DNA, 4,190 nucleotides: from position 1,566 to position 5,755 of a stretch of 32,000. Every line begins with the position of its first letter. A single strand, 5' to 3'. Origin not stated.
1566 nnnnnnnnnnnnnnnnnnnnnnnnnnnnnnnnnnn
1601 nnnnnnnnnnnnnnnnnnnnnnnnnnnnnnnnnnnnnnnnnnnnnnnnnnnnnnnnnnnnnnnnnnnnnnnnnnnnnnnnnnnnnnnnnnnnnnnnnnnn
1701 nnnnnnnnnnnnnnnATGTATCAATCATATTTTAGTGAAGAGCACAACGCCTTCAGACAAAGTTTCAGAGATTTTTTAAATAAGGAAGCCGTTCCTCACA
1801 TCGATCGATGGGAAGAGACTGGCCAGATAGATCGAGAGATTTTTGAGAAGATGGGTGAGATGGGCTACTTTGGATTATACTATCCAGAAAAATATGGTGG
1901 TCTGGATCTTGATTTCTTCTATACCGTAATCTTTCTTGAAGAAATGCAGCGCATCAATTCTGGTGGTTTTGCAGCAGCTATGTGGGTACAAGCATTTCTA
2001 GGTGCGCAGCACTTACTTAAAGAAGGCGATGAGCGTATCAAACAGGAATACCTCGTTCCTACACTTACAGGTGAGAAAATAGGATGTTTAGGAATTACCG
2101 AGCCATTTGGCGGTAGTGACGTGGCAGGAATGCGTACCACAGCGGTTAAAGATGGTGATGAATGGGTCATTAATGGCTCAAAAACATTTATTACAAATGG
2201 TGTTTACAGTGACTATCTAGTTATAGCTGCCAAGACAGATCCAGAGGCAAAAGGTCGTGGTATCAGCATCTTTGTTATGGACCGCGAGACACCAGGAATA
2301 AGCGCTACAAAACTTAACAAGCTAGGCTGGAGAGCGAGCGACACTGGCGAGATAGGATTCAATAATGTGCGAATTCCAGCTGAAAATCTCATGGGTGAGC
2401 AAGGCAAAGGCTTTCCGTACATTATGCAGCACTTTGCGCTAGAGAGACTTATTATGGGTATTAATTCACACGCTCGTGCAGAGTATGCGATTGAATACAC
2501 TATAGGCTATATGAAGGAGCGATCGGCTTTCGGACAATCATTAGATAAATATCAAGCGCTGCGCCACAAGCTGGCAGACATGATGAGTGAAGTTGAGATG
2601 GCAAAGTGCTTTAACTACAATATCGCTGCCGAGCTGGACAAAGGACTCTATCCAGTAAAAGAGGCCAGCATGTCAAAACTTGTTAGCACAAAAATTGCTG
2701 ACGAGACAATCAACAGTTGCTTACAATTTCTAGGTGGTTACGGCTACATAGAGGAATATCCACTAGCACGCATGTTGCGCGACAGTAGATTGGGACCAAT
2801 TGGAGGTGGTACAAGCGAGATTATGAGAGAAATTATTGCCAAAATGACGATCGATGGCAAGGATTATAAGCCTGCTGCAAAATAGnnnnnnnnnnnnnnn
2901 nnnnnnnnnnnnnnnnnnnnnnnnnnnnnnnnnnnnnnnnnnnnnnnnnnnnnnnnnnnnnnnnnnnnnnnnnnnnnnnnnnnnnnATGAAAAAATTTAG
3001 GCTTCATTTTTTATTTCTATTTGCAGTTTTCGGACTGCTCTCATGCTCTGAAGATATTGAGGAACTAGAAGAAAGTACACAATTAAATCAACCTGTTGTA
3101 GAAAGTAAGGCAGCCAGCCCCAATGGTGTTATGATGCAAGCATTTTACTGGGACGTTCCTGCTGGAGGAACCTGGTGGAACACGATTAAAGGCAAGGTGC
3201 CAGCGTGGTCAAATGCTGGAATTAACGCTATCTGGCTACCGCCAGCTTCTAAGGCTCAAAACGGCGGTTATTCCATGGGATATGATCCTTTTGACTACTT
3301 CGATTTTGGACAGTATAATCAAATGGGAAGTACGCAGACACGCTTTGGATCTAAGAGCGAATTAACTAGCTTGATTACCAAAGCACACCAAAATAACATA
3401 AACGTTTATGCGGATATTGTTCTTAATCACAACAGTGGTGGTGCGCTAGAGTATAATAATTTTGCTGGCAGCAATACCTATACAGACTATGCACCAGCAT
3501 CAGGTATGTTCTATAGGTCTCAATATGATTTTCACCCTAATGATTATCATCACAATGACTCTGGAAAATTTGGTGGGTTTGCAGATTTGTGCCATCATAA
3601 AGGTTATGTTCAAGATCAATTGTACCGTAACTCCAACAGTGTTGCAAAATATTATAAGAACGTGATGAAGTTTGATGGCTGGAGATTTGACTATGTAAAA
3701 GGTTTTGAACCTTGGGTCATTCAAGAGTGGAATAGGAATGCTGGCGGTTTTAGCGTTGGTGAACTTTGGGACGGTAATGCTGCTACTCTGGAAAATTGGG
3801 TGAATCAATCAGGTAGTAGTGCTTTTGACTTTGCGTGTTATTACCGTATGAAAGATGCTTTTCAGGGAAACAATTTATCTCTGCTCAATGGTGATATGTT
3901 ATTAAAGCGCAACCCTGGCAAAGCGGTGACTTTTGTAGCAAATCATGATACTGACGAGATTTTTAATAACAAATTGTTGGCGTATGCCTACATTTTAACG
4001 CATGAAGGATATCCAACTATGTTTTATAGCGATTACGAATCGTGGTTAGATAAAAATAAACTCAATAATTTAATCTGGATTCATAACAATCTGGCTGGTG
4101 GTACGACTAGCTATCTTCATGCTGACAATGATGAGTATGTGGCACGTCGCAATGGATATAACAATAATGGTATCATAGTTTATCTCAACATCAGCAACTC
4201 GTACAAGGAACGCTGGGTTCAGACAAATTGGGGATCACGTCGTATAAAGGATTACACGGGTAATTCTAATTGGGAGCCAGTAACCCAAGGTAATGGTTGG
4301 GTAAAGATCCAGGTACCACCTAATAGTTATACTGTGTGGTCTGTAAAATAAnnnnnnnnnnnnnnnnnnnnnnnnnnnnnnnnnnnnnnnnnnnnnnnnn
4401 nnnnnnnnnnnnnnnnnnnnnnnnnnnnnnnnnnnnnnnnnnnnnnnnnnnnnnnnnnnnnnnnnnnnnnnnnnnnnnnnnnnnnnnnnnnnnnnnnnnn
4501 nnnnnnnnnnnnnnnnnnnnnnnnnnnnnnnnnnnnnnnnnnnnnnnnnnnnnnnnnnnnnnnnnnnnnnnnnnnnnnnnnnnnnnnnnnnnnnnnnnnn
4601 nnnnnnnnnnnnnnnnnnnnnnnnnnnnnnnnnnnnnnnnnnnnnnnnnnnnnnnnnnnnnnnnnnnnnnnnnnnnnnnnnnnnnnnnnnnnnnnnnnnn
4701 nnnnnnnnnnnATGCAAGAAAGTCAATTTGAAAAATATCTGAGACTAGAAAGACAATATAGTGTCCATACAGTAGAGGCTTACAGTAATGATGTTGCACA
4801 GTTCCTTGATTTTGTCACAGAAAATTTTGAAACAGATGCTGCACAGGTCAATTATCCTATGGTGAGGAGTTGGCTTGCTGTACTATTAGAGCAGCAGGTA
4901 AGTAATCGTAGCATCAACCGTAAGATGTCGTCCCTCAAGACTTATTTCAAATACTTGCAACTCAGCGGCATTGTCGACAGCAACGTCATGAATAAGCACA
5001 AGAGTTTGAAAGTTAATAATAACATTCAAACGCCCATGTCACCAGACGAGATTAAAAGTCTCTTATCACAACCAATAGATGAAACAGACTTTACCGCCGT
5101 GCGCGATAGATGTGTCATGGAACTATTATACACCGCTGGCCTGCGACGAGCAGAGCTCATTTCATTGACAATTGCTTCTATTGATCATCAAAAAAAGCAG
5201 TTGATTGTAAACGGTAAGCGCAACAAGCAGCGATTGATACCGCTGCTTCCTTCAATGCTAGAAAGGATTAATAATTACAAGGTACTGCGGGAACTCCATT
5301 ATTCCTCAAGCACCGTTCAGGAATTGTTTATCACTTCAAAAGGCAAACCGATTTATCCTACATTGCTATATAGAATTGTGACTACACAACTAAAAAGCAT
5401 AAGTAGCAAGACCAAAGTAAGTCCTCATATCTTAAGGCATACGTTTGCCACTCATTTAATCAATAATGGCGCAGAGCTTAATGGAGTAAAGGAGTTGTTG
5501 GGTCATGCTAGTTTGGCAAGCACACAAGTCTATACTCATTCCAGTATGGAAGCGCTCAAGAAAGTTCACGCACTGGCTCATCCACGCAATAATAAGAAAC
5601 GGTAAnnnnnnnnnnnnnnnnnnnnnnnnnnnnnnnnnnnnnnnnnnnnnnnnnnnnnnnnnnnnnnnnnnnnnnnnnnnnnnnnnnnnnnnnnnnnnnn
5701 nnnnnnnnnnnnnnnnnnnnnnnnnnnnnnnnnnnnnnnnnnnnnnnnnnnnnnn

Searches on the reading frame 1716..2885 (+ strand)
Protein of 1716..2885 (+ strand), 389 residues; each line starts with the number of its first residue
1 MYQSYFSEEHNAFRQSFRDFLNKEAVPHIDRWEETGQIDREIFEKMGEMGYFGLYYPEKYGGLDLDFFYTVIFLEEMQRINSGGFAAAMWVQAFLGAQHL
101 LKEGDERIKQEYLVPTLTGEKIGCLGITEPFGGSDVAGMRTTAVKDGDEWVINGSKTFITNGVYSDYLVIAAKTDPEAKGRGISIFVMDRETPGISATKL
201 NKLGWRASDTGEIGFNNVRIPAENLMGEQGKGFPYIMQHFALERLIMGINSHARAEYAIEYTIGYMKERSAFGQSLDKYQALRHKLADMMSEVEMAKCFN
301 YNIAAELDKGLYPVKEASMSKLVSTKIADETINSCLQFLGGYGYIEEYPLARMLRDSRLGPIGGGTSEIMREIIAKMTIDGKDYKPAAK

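Call 32: search_protein_families(library=pfam, proteins=[window:1716-2885:+], max_evalue=0.00001)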
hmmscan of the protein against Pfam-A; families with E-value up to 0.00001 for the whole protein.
window:1716-2885:+ (389 aa): 4 families
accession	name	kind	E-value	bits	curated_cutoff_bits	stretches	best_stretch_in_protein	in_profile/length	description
PF00441.29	Acyl-CoA_dh_1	-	3.1e-42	144.7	22.4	1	230-376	1-147/150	Acyl-CoA dehydrogenase, C-terminal domain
PF02771.21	Acyl-CoA_dh_N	-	2.6e-32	112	22.9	1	7-120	1-113/113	Acyl-CoA dehydrogenase, N-terminal domain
PF02770.24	Acyl-CoA_dh_M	-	7.7e-25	87.3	33.3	1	124-218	1-97/97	Acyl-CoA dehydrogenase, middle domain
PF08028.16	Acyl-CoA_dh_2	-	2.7e-10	41.1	22.7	1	255-357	11-123/134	Acyl-CoA dehydrogenase, C-terminal domain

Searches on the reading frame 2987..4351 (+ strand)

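Call 32: search_protein_families(library=pfam, proteins=[window:2987-4351:+], max_evalue=0.00001)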
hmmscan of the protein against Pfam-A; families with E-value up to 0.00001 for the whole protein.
window:2987-4351:+ (454 aa): 2 families
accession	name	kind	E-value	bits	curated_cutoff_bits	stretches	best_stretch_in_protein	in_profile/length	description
PF09154.16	Alpha-amy_C_pro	-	1.1e-24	86.7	21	1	397-452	2-57/57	Alpha-amylase C-terminal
PF00128.31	Alpha-amylase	-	2.9e-11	43.7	22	1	75-293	29-275/446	Alpha amylase, catalytic domain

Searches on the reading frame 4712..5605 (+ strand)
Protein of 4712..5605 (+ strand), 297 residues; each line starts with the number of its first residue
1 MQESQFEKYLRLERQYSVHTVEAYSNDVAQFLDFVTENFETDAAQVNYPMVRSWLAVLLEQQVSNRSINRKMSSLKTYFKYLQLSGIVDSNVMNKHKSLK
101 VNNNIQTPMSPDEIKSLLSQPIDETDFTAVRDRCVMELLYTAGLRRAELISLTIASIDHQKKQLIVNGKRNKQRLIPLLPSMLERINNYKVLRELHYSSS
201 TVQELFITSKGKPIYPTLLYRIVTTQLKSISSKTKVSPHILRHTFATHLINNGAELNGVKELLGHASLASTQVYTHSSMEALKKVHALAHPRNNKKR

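Call 32: search_protein_families(library=pfam, proteins=[window:4712-5605:+], max_evalue=0.00001)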
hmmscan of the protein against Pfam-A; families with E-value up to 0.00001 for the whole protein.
window:4712-5605:+ (297 aa): 3 families
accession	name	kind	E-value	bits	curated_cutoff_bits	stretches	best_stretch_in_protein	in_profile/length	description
PF00589.27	Phage_integrase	-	1.1e-36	126.7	27.1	1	109-279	3-170/172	Phage integrase family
PF02899.23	Phage_int_SAM_1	-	3.6e-19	69.3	22.3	1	5-82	3-79/83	Phage integrase, N-terminal SAM-like domain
PF13495.12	Phage_int_SAM_4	-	5.6e-06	27.1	27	0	5-82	4-78/85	Phage integrase, N-terminal SAM-like domain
